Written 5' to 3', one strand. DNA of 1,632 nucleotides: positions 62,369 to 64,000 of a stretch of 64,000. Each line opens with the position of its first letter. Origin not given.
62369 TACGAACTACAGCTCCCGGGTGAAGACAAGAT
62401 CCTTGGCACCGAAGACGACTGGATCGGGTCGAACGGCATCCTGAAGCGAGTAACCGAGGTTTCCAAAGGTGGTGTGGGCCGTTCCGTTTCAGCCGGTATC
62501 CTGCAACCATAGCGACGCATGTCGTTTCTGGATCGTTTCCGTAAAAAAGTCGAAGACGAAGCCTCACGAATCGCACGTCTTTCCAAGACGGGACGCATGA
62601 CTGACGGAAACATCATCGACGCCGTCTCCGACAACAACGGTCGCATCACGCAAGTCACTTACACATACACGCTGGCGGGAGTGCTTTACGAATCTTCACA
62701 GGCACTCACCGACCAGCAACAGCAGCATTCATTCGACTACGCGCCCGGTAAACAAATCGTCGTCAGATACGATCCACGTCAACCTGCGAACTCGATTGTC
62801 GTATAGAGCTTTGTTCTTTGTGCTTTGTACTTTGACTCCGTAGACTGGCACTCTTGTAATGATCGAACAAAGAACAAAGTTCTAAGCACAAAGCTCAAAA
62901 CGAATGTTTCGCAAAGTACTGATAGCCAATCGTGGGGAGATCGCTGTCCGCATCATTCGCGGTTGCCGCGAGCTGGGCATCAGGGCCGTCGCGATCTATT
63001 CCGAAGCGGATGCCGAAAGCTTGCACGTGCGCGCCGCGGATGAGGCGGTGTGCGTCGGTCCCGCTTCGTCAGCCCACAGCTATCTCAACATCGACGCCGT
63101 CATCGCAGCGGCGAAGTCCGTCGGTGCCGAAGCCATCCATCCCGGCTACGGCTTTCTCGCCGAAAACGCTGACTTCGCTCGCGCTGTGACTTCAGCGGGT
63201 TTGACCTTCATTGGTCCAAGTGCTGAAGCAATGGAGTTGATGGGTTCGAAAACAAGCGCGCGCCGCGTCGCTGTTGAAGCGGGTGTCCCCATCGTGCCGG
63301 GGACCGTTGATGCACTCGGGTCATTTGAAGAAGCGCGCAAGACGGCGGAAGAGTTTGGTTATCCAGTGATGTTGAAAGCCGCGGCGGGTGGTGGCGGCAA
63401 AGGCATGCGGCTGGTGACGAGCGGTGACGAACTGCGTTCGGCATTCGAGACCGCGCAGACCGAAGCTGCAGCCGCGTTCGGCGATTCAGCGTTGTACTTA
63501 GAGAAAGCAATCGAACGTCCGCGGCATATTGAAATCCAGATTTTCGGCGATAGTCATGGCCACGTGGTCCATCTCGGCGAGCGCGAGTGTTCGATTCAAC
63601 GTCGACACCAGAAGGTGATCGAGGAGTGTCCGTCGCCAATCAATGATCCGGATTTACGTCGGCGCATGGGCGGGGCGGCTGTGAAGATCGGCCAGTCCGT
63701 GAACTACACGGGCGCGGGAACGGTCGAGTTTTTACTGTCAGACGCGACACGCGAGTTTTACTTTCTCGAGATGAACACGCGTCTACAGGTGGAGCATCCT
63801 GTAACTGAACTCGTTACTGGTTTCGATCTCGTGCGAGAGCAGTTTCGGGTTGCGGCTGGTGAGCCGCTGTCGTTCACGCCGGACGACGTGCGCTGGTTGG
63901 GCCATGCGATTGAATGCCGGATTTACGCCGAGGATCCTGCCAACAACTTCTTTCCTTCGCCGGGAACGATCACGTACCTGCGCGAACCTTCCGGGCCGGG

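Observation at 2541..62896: Family of at least 13 intergenic hairpin elements whose arms are tandem copies of 7-9-nt words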

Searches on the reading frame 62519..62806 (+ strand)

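Call 69: search_protein_families(library=pfam, proteins=[window:62519-62806:+], max_evalue=0.00001)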
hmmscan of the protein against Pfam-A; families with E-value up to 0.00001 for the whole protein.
window:62519-62806:+ (95 aa): 1 family
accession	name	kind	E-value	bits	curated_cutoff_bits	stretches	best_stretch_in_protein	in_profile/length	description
PF12158.14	DUF3592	-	4.6e-08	34.1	25.3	1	36-94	9-79/84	Domain of unknown function (DUF3592)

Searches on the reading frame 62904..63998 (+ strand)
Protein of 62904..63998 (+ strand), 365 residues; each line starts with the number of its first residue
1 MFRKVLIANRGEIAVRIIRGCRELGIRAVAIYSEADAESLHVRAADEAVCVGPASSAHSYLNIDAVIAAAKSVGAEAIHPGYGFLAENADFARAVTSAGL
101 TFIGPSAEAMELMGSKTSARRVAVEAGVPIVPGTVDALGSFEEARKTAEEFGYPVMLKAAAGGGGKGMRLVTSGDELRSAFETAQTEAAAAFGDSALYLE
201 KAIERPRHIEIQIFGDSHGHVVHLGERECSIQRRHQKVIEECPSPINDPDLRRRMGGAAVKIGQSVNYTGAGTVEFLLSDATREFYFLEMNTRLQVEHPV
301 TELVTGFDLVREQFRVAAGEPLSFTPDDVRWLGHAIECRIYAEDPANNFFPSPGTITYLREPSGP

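Call 19: search_protein_families(library=pfam, proteins=[window:62904-63998:+])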
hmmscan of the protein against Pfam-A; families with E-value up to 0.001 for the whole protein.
window:62904-63998:+ (365 aa): 5 families
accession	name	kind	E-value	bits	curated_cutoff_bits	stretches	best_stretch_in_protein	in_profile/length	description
PF02786.22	CPSase_L_D2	-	2e-75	253.4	19.8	1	116-323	2-209/211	Carbamoyl-phosphate synthase L chain, ATP binding domain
PF00289.28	Biotin_carb_N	-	6.2e-49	165.5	25.5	1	1-110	1-110/110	Biotin carboxylase, N-terminal domain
PF07478.18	Dala_Dala_lig_C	-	2e-10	41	24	1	143-292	27-174/204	D-ala D-ala ligase C-terminus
PF02222.28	ATP-grasp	-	5.1e-08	33.2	27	1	140-280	18-151/179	ATP-grasp domain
PF02785.25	Biotin_carb_C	-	9.5e-08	32.6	32.4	1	337-365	1-29/108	Biotin carboxylase C-terminal domain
